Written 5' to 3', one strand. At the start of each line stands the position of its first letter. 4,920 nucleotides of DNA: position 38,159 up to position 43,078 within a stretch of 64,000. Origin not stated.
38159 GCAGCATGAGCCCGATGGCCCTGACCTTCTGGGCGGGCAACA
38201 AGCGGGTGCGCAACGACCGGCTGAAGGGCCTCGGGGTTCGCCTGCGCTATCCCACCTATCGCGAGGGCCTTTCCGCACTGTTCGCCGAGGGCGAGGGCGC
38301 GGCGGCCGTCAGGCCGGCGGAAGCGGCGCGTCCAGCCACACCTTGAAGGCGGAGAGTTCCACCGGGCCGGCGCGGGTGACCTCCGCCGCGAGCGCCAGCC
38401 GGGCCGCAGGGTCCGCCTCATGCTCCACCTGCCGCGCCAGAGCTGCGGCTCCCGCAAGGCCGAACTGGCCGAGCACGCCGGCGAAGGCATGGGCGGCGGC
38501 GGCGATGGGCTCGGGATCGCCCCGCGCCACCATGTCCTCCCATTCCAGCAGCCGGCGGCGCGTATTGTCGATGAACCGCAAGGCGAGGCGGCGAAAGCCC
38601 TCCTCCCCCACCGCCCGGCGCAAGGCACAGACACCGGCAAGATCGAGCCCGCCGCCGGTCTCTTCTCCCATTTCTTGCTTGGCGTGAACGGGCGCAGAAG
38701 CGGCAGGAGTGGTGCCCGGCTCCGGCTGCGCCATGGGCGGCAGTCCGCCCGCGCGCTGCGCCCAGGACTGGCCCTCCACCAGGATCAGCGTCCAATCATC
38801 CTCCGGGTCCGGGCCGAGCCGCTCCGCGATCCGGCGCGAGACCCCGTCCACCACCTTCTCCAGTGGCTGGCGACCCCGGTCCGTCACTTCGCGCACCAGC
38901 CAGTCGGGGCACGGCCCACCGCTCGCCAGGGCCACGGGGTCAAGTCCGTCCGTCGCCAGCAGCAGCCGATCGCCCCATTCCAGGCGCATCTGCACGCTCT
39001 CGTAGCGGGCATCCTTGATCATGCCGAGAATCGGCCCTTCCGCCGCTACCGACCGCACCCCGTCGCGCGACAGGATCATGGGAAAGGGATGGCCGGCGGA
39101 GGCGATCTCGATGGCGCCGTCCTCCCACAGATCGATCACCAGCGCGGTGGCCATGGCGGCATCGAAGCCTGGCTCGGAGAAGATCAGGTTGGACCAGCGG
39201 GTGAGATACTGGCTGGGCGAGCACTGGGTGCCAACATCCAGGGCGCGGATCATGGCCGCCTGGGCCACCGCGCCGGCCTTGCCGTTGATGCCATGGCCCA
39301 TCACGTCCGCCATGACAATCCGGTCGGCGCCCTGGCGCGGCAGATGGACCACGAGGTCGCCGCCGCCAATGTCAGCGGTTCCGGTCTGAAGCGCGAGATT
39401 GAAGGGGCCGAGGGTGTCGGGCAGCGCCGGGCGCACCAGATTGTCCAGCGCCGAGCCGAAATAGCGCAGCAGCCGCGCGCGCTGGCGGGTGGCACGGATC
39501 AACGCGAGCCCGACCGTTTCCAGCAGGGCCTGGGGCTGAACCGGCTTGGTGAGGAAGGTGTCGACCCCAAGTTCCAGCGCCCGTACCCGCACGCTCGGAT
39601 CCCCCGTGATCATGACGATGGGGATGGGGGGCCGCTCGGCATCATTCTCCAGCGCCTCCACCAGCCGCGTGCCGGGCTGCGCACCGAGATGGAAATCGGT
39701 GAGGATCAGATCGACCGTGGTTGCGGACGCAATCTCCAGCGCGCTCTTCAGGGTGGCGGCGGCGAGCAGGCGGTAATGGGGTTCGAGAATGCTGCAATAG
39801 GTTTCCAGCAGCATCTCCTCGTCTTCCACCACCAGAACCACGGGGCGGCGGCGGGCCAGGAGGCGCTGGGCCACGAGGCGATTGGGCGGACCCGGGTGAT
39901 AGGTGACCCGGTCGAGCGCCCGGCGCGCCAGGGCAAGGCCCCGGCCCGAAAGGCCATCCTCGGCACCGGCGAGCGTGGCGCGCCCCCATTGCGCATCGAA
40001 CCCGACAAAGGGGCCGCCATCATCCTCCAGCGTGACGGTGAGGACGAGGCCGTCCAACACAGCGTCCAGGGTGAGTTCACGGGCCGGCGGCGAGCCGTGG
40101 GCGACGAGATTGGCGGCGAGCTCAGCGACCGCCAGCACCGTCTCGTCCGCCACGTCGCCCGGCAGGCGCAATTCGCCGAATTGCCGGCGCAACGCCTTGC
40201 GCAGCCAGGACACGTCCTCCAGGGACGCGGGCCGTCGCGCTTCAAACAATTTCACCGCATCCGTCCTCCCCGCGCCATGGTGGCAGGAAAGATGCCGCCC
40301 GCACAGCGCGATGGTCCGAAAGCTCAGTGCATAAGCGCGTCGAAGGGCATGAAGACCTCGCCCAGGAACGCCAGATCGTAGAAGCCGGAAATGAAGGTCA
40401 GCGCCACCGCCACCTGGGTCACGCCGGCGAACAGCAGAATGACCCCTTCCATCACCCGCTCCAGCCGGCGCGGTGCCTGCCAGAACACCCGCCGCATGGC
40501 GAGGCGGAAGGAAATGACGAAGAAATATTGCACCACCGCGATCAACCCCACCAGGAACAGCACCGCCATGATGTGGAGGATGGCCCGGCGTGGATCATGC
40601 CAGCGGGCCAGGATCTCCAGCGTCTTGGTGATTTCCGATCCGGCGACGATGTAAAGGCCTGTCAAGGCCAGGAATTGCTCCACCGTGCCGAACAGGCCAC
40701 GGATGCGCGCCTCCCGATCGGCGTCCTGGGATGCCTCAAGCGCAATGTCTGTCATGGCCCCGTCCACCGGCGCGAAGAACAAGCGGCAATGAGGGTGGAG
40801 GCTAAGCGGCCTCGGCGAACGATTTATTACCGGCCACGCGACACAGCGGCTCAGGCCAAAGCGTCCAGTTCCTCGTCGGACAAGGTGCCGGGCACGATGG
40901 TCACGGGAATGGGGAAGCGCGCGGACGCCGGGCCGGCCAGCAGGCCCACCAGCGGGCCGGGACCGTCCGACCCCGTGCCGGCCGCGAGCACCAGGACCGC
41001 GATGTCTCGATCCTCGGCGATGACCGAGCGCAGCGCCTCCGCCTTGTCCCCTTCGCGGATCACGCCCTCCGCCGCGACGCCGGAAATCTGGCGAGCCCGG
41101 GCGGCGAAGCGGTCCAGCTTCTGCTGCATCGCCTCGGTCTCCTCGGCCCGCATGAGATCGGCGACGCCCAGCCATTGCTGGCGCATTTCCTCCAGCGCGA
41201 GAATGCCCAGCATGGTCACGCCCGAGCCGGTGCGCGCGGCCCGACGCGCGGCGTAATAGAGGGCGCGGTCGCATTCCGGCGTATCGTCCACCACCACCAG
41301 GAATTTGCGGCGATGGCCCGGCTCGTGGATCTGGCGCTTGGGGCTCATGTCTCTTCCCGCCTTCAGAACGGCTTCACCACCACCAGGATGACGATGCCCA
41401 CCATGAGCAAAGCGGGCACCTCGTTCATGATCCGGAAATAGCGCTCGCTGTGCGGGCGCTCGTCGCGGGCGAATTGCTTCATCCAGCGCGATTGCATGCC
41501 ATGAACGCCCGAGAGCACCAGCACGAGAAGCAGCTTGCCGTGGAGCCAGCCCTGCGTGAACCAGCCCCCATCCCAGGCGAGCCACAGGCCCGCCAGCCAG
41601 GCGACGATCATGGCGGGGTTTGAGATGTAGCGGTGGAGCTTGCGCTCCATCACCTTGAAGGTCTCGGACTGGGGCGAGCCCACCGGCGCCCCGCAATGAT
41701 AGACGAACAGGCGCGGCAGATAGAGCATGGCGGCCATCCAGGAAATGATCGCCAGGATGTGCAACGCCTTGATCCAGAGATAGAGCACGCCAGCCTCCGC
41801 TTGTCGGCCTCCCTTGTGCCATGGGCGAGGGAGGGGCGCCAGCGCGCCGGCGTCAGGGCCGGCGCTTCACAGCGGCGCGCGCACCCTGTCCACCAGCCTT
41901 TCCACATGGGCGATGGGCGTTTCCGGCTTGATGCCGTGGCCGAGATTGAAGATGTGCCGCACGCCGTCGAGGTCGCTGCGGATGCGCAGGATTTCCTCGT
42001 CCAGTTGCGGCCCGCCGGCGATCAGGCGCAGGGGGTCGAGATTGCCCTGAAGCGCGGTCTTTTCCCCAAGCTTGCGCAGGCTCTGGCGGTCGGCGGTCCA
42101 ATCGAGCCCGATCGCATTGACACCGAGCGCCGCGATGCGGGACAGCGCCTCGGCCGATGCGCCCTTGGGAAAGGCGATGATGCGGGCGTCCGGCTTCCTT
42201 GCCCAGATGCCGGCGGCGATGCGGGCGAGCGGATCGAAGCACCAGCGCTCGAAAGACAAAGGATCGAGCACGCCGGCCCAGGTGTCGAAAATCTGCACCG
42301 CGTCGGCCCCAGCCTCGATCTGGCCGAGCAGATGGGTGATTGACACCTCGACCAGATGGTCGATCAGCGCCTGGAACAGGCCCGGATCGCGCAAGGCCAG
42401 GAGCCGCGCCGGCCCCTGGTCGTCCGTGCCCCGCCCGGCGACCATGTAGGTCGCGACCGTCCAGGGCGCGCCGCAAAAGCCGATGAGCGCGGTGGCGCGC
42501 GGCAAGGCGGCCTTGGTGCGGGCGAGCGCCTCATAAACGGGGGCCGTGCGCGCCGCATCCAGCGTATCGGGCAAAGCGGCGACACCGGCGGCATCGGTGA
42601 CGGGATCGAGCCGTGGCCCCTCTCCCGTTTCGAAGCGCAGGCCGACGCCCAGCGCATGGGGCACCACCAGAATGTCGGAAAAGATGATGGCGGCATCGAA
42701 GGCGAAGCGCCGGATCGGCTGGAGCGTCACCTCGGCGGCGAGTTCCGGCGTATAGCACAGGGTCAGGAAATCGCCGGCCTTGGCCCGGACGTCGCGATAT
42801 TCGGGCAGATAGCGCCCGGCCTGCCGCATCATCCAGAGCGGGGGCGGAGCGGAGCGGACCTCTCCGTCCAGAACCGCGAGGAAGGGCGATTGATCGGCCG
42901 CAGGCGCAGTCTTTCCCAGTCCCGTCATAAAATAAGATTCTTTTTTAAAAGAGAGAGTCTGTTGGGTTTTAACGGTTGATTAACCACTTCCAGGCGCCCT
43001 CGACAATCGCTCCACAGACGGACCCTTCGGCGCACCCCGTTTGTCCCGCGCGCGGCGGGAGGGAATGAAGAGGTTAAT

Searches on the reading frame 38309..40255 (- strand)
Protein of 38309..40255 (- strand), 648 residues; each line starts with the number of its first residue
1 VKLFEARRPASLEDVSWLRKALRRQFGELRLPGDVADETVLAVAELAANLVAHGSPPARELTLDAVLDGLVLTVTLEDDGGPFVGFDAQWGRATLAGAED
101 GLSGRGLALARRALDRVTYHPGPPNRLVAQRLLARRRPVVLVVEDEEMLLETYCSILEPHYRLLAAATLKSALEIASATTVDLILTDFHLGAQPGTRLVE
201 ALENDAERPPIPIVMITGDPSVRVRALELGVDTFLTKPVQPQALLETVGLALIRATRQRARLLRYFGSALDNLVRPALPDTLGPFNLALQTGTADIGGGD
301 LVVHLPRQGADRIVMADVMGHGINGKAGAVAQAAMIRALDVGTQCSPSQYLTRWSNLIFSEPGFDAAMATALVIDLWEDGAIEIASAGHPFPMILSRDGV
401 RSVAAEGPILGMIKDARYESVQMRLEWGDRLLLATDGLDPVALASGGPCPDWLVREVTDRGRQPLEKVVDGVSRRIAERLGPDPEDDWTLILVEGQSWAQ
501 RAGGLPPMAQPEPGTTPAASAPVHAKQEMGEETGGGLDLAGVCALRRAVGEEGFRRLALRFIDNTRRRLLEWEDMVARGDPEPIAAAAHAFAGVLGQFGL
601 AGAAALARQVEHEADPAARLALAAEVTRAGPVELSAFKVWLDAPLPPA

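Call 8: search_protein_families(library=pfam, proteins=[window:38309-40255:-])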
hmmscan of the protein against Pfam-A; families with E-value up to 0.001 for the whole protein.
window:38309-40255:- (648 aa): 4 families
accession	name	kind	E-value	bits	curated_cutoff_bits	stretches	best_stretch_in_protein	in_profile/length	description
PF07228.17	SpoIIE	-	1.1e-26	94.5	25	1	312-494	6-190/192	Stage II sporulation protein E (SpoIIE)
PF00072.30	Response_reg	-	9.5e-18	64.8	30.2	1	140-248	1-110/111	Response regulator receiver domain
PF13581.12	HATPase_c_2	-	1.5e-12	48.1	27.4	1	9-124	2-119/127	Histidine kinase-like ATPase domain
PF01627.28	Hpt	-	2.6e-05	24.8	24.6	1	560-625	5-77/84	Hpt domain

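Call 50: search_protein_families(library=ncbifam, proteins=[window:38309-40255:-])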
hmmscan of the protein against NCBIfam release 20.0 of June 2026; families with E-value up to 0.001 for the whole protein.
window:38309-40255:- (648 aa): 55 families (the best 25 are shown)
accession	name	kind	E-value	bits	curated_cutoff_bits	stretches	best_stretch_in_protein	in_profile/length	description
TIGR02154.1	PhoB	equivalog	5.5e-15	55.3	296.2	1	139-260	4-128/226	phosphate regulon transcriptional regulator PhoB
NF007135.0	PRK09581.1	equivalog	2.1e-13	49.9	474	1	140-248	5-116/457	PleD family two-component system response regulator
NF047793.1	ResRegPgtA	equivalog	4.9e-12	45.4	650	1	139-254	7-123/414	two-component system response regulator PgtA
NF007546.0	PRK10161.1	equivalog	5.6e-12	45.7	471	1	140-249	5-117/229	phosphate response regulator transcription factor PhoB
NF045505.1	RR_RssB_Pseudo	equivalog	2e-11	43.6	700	1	140-255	8-125/394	two-component system response regulator RssB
NF041045.1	RsbA_anti_sig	subfamily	1.3e-10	41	210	1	9-123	185-292/303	anti-sigma factor RsbA family regulatory protein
NF006900.1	PRK09390.1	equivalog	3.2e-10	39.9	255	1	137-259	4-127/203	response regulator FixJ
NF045914.1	RespRegNblR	equivalog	4.4e-10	39.5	300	1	135-277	4-146/228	response regulator transcription factor NblR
NF012227.0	AdeR_RR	equivalog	2.1e-09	37.2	340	1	139-259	13-132/239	efflux system response regulator transcription factor AdeR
TIGR01387.1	cztR_silR_copR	subfamily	4.5e-09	36.3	279.2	1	140-275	1-137/218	heavy metal response regulator transcription factor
NF007005.1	PRK09468.1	equivalog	7.4e-09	35.4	331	1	140-256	6-123/237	osmolarity response regulator transcription factor OmpR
NF041733.1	resp_reg_CseB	equivalog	7.8e-09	35.2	350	1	140-258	3-121/228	two-component system response regulator CseB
NF040689.1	MtrAB_MtrA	equivalog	8.5e-09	35.1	300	1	140-261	1-122/219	MtrAB system response regulator MtrA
NF045944.1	ResRegRpaBCyano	equivalog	1.6e-08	34.2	330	1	141-257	1-117/229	response regulator transcription factor RpaB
NF007969.0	PRK10693.1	equivalog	2.1e-08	33.6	329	1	140-246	10-117/337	two-component system response regulator RssB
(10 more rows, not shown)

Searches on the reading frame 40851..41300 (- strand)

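Call 55: search_protein_families(library=pfam, proteins=[window:40851-41300:-], max_evalue=0.01)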
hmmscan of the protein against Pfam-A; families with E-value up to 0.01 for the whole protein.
window:40851-41300:- (149 aa): 1 family
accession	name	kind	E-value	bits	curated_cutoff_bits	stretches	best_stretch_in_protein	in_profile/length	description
PF00582.32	Usp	-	1.7e-10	42.1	24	1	1-137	6-141/141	Universal stress protein family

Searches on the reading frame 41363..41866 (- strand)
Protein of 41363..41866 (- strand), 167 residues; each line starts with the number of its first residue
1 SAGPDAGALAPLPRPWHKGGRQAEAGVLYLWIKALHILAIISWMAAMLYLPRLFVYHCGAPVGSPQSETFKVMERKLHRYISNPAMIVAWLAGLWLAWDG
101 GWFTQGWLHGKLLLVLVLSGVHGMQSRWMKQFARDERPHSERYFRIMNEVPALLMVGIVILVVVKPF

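Call 12: search_protein_families(library=pfam, proteins=[window:41363-41866:-])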
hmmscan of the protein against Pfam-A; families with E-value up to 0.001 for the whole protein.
window:41363-41866:- (167 aa): 2 families
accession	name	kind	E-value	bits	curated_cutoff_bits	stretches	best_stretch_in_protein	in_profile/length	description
PF03653.18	UPF0093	-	6.8e-57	192.3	34.2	1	28-167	4-146/146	Uncharacterised protein family (UPF0093)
PF05425.18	CopD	-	7.9e-08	33.1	32.1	1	84-164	13-104/105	Copper resistance protein D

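Call 50: search_protein_families(library=ncbifam, proteins=[window:41363-41866:-])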
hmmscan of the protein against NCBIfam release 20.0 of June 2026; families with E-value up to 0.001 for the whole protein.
window:41363-41866:- (167 aa): 1 family
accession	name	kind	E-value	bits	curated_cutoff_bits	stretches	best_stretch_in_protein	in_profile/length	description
TIGR00701.1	TIGR00701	equivalog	5.2e-47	159.5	138.05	1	29-167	2-141/142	protoporphyrinogen oxidase HemJ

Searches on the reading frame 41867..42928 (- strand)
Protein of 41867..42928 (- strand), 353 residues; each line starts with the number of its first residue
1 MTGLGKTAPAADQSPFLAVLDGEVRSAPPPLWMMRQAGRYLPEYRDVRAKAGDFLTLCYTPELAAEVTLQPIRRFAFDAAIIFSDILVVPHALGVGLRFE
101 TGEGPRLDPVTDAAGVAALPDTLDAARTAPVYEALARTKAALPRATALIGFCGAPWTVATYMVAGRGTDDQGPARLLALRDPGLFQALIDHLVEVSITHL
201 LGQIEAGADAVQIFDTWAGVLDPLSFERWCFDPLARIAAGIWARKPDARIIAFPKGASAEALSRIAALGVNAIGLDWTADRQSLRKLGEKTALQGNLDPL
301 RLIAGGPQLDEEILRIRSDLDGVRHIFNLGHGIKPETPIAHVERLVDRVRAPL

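Call 8: search_protein_families(library=pfam, proteins=[window:41867-42928:-])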
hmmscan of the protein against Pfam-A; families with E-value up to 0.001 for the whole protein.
window:41867-42928:- (353 aa): 1 family
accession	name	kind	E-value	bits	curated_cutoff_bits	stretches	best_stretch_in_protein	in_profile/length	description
PF01208.23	URO-D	-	4.2e-111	371.8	23.9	1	13-350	3-344/346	Uroporphyrinogen decarboxylase (URO-D)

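Call 50: search_protein_families(library=ncbifam, proteins=[window:41867-42928:-])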
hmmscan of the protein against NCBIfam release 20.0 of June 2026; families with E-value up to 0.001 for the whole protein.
window:41867-42928:- (353 aa): 5 families
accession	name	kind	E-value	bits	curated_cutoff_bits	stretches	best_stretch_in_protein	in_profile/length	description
TIGR01464.1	hemE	equivalog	5.4e-112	374.1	302.95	1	16-350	2-337/338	uroporphyrinogen decarboxylase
NF004889.0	PRK06252.1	subfamily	7.4e-13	48.2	244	1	61-348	50-332/340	methylcobalamin:coenzyme M methyltransferase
TIGR01463.1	mtaA_cmuA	subfamily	3e-12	46.5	235.4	1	61-347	49-333/340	MtaA/CmuA family methyltransferase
NF040654.1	MtaA_Meth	equivalog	1.2e-09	37.5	400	1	113-347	104-330/337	methylcobamide:CoM methyltransferase MtaA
NF041608.1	methylcob_mtaseMtbA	equivalog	1.2e-07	31.2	600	1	183-348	169-333/339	methylcobamide:CoM methyltransferase MtbA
